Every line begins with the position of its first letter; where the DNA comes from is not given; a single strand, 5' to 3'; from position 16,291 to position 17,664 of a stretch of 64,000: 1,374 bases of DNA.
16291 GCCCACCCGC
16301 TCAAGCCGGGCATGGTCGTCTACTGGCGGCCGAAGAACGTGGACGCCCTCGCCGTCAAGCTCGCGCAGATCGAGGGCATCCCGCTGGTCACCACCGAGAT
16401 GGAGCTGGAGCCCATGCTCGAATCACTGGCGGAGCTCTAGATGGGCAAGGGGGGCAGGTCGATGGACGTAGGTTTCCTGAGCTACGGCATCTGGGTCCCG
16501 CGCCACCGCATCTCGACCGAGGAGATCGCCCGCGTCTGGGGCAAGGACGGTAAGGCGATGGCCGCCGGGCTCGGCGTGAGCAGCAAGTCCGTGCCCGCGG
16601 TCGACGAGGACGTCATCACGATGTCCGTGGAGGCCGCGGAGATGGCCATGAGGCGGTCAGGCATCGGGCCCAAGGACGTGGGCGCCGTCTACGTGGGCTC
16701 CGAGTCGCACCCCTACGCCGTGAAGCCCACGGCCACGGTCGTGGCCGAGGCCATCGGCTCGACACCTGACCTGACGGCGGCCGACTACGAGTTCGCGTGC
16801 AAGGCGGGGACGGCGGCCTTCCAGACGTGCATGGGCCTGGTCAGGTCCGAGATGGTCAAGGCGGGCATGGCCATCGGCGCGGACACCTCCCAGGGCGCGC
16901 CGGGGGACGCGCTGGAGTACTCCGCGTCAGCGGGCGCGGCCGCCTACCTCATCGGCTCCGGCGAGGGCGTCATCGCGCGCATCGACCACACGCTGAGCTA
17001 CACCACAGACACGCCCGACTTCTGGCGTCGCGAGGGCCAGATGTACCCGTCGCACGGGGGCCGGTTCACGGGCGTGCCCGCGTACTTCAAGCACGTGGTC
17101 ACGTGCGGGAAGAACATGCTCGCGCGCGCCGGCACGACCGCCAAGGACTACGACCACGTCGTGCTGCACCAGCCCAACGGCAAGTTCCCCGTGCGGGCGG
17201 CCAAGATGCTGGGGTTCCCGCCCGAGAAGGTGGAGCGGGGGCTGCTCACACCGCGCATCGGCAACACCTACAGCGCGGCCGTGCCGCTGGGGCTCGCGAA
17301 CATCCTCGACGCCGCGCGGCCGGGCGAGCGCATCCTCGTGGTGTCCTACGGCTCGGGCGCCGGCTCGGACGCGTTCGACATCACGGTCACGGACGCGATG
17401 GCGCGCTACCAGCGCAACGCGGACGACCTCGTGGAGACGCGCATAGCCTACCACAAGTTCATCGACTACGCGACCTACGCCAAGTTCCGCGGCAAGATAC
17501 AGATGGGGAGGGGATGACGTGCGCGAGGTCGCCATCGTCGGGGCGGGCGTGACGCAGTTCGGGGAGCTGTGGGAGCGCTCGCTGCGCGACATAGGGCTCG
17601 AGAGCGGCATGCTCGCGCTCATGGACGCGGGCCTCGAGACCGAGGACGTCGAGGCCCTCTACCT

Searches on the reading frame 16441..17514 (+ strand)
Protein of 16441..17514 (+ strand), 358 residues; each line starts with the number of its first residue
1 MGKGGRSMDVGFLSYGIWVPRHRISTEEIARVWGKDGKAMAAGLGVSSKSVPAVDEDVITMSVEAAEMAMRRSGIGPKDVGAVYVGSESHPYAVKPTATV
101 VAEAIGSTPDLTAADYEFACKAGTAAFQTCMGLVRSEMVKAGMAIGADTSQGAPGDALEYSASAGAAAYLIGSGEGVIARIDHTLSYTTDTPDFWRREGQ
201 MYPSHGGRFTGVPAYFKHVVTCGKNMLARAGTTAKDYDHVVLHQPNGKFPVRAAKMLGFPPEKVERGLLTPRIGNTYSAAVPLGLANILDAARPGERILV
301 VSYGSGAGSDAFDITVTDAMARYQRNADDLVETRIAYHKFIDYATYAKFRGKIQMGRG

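Call 18: list_cluster_members(proteins=[P0001, P0009, P0012, P0016, window:16441-17514:+, window:17519-18685:+])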
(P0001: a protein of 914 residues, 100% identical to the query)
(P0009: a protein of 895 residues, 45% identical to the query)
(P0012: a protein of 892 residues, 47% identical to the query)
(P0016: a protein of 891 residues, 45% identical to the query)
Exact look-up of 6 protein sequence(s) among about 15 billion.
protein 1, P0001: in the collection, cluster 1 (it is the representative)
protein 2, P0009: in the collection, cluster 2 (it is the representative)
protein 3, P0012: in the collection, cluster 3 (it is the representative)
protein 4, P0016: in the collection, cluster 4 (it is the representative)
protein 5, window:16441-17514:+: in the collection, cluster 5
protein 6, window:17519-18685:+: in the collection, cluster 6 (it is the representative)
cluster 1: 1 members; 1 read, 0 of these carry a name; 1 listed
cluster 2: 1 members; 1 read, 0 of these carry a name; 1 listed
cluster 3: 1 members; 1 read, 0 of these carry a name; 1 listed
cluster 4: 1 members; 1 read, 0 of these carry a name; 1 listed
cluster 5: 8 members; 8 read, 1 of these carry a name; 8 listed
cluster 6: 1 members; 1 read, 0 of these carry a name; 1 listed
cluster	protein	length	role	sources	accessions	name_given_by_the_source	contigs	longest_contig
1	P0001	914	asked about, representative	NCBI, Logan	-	-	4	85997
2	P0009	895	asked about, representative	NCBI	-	-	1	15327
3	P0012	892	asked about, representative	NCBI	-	-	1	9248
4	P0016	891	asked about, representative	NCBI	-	-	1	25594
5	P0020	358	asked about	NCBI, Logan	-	-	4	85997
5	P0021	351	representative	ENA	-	-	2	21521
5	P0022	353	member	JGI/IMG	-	hydroxymethylglutaryl-CoA synthase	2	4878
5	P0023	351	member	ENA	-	-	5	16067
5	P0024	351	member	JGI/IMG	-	-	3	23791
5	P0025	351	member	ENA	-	-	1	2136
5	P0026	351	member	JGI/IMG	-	-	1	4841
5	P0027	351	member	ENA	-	-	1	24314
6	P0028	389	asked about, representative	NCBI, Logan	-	-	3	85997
